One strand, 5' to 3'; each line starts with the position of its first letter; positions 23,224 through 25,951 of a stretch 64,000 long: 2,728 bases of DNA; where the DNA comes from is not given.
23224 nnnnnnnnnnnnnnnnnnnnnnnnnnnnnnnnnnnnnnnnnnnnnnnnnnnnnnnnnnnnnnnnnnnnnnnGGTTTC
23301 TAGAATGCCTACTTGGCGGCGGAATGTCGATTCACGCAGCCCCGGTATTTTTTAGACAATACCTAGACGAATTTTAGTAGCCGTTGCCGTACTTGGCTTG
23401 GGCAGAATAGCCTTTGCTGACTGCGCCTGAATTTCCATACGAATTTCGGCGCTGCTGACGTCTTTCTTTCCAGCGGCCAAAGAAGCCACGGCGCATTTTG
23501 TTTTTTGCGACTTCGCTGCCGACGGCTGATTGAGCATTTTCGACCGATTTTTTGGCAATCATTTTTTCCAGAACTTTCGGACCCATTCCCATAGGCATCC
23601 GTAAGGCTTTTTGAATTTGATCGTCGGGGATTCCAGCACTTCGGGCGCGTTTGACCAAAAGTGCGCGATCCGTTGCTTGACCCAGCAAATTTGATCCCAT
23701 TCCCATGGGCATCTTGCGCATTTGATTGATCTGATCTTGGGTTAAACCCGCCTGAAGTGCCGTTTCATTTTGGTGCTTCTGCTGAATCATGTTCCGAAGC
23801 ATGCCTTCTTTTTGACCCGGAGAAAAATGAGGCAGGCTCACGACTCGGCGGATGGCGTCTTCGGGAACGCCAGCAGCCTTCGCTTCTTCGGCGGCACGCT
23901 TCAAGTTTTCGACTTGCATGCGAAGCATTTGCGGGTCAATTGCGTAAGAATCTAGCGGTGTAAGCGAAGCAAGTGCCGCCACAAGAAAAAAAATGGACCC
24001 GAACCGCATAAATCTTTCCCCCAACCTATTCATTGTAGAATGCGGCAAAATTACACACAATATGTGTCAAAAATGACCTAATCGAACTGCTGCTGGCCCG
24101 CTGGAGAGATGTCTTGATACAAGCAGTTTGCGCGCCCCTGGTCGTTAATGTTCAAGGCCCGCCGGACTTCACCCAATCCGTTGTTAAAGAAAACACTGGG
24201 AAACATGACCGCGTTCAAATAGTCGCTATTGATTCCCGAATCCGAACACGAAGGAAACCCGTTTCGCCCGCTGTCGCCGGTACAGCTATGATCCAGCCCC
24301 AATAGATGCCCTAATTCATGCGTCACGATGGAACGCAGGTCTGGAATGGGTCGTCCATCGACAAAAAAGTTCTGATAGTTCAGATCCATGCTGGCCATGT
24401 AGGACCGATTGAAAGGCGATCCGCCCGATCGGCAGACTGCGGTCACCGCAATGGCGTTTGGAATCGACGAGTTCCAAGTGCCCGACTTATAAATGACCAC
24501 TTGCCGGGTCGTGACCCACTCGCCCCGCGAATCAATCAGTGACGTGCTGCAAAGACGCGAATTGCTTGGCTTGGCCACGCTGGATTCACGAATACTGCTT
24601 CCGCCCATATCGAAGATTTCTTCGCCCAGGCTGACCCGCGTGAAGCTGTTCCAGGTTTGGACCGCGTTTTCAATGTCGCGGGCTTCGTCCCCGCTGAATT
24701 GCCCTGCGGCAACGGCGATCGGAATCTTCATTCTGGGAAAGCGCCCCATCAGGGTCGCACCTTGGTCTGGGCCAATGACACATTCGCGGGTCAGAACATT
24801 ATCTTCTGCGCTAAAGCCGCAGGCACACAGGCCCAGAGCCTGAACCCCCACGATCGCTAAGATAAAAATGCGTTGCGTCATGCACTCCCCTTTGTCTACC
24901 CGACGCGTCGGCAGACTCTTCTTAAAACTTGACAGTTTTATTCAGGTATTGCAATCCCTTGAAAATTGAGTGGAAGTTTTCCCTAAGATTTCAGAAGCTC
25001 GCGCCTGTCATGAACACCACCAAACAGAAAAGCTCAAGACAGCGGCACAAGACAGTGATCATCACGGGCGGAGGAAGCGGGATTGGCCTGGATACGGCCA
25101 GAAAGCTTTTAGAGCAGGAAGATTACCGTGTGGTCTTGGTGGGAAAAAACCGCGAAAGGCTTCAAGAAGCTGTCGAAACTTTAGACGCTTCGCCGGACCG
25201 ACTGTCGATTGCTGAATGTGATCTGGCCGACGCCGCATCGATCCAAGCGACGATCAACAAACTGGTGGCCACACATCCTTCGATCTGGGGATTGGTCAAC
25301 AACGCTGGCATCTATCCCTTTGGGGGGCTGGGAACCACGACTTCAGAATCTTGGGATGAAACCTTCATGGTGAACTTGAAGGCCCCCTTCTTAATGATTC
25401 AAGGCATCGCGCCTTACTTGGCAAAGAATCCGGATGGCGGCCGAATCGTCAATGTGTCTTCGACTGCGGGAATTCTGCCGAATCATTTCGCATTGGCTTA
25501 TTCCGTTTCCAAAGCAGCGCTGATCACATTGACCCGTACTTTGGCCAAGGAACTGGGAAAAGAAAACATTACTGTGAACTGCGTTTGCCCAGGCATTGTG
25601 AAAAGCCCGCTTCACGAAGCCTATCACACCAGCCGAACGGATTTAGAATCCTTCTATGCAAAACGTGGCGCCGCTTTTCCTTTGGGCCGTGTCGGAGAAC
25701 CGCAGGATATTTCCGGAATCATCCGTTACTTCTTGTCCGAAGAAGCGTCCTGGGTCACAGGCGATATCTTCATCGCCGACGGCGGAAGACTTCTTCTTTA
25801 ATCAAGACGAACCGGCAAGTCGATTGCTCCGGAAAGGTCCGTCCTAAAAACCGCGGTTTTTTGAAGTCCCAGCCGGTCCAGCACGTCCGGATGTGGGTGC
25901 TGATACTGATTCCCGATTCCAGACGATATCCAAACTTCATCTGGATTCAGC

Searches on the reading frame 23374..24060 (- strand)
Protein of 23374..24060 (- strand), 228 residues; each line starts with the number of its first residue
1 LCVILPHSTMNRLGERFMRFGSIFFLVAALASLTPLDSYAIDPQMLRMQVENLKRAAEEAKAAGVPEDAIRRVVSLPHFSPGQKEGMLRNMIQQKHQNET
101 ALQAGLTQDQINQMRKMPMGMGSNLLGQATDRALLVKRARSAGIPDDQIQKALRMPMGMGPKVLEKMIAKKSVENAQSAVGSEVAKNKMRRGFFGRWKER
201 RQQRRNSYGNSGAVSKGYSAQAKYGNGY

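Call 51: search_protein_families(library=pfam, proteins=[window:23374-24060:-], max_evalue=0.001)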
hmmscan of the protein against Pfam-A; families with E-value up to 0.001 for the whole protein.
window:23374-24060:- (228 aa): 1 family
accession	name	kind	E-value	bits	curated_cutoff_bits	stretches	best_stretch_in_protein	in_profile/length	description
PF20772.2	TACO1_YebC_N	-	0.00021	22.1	36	0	52-73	45-66/73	TACO1/YebC protein N-terminal domain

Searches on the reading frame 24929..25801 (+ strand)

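Call 52: search_protein_families(library=pfam, proteins=[window:24929-25801:+], max_evalue=0.001)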
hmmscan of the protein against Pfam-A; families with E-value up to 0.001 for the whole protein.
window:24929-25801:+ (290 aa): 5 families
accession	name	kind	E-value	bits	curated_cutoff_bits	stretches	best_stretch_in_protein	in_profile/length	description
PF00106.31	adh_short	-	7.7e-54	182.6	26.6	1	41-232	1-190/195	short chain dehydrogenase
PF13561.12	adh_short_C2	-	1.2e-52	179.3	27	1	50-286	6-234/236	Enoyl-(Acyl carrier protein) reductase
PF23441.1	SDR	-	1.2e-16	61.4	27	1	40-290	7-258/258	SDR-like rossmann domain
PF08659.16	KR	-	6.6e-15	55.9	22.6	1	42-205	2-163/180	KR domain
PF08643.16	DUF1776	-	2.3e-05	24.4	25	1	128-223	102-198/294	Fungal family of unknown function (DUF1776)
